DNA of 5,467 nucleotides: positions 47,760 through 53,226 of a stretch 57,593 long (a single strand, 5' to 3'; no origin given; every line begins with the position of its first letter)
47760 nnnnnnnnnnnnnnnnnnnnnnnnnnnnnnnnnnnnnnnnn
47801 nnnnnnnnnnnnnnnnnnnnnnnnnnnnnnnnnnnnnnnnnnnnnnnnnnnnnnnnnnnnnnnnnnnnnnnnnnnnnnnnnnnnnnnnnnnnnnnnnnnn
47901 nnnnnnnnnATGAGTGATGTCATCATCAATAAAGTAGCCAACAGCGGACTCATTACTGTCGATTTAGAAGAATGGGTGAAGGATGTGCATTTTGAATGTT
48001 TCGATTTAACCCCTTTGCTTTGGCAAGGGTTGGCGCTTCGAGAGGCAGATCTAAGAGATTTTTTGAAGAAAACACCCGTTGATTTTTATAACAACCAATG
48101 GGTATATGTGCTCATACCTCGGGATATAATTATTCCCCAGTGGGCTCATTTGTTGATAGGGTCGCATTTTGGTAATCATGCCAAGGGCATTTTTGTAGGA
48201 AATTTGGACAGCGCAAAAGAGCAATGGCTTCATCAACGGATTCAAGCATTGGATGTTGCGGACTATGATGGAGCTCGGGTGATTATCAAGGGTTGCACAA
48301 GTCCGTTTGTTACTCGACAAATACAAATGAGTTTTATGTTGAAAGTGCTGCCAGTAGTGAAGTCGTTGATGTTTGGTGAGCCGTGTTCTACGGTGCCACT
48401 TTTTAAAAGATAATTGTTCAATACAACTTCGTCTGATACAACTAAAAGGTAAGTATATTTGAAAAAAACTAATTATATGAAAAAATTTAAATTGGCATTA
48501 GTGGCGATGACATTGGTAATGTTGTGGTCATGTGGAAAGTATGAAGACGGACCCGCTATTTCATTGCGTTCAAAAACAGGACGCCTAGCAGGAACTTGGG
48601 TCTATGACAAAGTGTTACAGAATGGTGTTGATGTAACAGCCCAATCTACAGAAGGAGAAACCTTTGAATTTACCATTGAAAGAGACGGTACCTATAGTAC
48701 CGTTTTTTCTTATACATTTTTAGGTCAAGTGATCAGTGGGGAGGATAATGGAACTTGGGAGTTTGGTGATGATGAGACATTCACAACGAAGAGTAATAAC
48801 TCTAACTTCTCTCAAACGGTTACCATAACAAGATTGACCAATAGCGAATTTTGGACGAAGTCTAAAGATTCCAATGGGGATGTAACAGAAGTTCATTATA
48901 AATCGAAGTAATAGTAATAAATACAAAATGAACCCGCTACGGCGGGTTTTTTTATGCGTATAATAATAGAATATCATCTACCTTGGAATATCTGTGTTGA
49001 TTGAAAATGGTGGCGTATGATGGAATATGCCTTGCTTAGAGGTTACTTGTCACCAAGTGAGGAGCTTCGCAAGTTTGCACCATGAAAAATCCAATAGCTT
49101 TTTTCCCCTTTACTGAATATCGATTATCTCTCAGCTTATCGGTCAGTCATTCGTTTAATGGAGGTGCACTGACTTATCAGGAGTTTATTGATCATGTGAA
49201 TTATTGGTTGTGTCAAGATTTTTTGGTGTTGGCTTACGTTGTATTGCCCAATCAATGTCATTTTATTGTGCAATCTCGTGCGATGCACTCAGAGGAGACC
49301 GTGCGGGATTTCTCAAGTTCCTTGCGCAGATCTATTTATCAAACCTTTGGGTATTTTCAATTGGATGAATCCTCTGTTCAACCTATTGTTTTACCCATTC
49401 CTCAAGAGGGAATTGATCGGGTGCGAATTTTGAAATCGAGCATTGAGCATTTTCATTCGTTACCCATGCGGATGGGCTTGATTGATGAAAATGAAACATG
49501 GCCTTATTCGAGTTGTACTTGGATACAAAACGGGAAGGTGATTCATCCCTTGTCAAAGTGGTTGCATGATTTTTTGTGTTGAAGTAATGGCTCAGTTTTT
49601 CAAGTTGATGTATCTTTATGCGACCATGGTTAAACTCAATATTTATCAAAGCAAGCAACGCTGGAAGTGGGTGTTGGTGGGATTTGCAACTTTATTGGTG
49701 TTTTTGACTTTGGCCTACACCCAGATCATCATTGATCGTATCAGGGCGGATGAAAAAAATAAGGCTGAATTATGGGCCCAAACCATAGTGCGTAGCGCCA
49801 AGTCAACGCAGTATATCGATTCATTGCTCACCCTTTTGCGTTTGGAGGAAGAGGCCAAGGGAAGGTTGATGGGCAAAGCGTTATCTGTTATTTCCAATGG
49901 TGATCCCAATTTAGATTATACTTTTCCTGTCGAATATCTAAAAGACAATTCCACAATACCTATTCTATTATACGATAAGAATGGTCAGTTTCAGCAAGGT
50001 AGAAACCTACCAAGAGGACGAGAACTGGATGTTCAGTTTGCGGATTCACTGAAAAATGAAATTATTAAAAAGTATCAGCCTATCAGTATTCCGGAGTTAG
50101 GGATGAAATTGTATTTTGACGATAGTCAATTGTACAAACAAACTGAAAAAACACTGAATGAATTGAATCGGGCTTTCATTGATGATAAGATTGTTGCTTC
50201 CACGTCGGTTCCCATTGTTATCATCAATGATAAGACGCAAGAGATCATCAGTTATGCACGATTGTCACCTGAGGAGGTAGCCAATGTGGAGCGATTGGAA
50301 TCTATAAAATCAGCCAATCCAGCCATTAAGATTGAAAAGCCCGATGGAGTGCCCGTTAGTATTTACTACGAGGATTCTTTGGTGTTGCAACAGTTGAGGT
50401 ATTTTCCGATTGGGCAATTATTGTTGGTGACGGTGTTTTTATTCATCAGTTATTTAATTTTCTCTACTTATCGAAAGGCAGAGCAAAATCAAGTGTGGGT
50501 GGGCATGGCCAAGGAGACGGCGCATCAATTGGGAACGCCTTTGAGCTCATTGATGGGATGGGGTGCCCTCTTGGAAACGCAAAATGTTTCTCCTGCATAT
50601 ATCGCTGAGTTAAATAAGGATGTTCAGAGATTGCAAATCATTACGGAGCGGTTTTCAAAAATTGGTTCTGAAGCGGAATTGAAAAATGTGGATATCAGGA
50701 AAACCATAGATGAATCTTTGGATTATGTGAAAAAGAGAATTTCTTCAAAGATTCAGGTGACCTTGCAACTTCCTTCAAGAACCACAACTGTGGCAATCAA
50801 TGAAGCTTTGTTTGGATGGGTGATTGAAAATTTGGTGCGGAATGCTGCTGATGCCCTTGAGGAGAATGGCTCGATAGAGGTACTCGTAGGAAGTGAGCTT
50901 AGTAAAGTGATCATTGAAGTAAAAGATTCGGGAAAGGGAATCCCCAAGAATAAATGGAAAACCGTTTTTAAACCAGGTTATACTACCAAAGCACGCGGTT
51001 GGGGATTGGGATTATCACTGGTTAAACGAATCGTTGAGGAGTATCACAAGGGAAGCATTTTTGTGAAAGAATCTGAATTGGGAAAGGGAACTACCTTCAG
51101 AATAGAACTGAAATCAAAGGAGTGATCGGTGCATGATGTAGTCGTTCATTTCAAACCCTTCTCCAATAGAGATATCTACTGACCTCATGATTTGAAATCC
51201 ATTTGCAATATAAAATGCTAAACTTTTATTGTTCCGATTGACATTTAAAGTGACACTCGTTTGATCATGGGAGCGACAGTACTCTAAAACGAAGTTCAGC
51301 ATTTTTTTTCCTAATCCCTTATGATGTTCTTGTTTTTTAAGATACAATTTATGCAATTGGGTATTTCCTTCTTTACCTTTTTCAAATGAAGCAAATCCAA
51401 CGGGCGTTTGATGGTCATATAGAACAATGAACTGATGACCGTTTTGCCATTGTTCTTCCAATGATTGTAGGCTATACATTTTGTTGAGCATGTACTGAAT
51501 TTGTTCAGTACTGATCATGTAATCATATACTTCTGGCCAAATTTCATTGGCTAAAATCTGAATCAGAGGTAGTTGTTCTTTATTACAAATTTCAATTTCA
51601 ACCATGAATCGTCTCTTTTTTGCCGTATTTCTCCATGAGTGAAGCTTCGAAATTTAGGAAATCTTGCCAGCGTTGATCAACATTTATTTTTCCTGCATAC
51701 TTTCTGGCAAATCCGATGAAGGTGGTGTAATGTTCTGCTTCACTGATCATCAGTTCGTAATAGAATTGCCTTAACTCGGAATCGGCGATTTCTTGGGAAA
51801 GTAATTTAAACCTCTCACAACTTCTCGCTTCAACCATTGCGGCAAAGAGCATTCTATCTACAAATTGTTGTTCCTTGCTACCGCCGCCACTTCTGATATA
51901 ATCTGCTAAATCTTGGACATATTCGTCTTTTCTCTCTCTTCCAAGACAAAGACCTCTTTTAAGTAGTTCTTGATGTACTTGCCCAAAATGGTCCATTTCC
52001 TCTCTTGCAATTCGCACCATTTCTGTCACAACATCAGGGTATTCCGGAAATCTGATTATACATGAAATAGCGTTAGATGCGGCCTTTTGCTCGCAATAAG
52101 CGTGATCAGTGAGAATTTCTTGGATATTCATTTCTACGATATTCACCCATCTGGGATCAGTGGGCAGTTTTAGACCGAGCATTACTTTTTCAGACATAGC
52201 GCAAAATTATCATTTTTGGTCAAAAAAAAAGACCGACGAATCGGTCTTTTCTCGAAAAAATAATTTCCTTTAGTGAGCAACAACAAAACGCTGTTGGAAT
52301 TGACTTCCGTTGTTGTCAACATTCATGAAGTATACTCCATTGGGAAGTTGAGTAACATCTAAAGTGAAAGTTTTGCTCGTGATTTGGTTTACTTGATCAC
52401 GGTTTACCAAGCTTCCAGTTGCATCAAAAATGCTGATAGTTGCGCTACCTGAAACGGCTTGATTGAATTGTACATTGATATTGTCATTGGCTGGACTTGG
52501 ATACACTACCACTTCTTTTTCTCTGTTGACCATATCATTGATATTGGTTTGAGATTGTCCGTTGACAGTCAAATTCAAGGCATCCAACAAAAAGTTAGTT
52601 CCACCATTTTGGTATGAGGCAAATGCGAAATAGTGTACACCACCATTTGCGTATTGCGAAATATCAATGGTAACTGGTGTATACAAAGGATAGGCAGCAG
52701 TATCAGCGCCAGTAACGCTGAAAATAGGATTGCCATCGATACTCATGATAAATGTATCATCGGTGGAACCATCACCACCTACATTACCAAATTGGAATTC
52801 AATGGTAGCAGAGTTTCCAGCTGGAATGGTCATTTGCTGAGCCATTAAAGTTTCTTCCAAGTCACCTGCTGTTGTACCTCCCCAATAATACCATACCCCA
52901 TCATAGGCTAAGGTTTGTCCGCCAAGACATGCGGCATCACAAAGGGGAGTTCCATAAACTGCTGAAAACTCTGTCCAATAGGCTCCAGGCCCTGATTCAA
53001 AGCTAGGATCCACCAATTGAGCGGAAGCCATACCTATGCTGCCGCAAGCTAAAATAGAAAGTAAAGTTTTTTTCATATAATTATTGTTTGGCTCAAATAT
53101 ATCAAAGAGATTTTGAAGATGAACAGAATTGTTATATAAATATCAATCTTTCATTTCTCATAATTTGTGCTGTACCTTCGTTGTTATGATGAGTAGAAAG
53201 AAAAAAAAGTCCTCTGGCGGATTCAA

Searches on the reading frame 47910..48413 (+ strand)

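Call 63: search_protein_families(library=pfam, proteins=[window:47910-48413:+], max_evalue=0.00001)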
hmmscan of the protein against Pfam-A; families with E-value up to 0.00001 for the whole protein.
window:47910-48413:+ (167 aa): 1 family
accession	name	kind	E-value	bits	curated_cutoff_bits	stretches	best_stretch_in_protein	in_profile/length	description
PF10652.14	DUF2480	-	1.5e-50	171.7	25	1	4-167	2-165/165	Protein of unknown function (DUF2480)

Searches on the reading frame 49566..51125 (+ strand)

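Call 63: search_protein_families(library=pfam, proteins=[window:49566-51125:+], max_evalue=0.00001)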
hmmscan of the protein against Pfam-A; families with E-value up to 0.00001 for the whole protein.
window:49566-51125:+ (519 aa): 1 family
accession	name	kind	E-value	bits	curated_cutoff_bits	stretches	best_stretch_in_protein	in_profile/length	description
PF02518.31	HATPase_c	-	6.1e-21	75.4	26.4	1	418-517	8-109/111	Histidine kinase-, DNA gyrase B-, and HSP90-like ATPase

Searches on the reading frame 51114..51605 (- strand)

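Call 63: search_protein_families(library=pfam, proteins=[window:51114-51605:-], max_evalue=0.00001)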
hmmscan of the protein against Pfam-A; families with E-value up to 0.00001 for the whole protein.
window:51114-51605:- (163 aa): 3 families
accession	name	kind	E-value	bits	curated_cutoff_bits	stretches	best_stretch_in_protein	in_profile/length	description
PF13673.13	Acetyltransf_10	-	1.1e-14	55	23.6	1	32-140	6-110/128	Acetyltransferase (GNAT) domain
PF00583.31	Acetyltransf_1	-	1.2e-13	51.8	20.7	1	43-137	21-116/116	Acetyltransferase (GNAT) family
PF13508.13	Acetyltransf_7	-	1.7e-11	44.8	27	1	56-138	2-83/84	Acetyltransferase (GNAT) domain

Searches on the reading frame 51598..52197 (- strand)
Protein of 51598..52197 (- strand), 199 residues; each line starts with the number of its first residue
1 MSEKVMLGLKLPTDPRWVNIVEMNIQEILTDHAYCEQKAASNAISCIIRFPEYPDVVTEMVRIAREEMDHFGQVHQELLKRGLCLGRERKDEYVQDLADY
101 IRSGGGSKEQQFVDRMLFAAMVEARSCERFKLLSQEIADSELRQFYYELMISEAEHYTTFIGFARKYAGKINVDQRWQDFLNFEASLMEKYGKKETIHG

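Call 63: search_protein_families(library=pfam, proteins=[window:51598-52197:-], max_evalue=0.00001)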
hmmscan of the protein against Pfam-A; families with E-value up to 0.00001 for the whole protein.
window:51598-52197:- (199 aa): 1 family
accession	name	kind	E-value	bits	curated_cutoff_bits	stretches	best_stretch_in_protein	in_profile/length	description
PF06175.17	MiaE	-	3.2e-44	151.6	27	1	9-198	10-198/199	tRNA-(MS[2]IO[6]A)-hydroxylase (MiaE)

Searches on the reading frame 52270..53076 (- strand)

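Call 63: search_protein_families(library=pfam, proteins=[window:52270-53076:-], max_evalue=0.00001)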
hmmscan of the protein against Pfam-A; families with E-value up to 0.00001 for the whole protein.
window:52270-53076:- (268 aa): 2 families
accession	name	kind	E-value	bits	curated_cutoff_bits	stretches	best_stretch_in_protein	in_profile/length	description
PF18962.6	Por_Secre_tail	-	1e-17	64.6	27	1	191-266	1-75/75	Secretion system C-terminal sorting domain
PF11589.14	DUF3244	-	5.6e-06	26.7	25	0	190-264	23-94/96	Domain of unknown function (DUF3244)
